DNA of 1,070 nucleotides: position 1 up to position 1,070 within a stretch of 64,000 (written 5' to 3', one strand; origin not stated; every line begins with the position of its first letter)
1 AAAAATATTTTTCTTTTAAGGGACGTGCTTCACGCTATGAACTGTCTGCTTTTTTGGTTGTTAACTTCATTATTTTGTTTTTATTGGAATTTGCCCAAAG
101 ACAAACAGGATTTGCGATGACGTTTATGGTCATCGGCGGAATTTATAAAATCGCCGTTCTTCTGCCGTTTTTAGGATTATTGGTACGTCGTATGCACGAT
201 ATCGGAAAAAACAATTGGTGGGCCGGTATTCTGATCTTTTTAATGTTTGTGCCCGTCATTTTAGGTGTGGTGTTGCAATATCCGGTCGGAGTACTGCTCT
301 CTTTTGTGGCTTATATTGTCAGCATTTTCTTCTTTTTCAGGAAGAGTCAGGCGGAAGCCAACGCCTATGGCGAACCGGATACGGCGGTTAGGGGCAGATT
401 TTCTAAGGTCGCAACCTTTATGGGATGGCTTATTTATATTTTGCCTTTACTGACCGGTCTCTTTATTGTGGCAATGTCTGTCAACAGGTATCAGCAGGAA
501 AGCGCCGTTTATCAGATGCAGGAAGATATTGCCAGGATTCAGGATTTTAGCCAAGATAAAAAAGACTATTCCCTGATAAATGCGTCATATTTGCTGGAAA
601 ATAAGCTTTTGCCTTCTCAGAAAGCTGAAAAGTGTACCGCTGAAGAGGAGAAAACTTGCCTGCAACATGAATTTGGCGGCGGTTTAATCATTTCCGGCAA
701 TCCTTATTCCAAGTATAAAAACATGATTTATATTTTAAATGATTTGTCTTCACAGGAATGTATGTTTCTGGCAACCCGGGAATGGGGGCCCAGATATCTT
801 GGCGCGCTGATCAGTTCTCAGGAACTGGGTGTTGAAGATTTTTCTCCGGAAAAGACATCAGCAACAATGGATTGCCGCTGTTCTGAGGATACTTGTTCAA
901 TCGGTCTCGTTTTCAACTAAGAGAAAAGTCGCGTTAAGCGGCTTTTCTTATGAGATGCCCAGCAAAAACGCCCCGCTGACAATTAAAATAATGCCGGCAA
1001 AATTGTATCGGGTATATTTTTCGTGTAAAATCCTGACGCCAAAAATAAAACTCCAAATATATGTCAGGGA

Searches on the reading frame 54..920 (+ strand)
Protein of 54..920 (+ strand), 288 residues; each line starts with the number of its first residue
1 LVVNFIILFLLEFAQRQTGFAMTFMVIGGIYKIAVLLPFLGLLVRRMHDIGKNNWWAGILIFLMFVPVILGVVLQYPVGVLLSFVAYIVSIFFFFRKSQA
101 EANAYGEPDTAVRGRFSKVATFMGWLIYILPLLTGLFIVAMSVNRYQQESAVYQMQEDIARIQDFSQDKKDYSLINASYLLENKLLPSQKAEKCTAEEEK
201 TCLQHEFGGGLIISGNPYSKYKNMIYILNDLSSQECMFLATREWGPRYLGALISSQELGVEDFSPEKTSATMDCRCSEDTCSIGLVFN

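Call 62: search_protein_families(library=pfam, proteins=[window:54-920:+], max_evalue=0.0001)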
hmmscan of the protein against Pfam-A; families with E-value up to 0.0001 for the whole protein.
window:54-920:+ (288 aa): 1 family
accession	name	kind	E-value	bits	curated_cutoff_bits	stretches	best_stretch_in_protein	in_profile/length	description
PF05656.20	DUF805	-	3.8e-14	53.5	25.7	1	3-107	23-111/111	Protein of unknown function (DUF805)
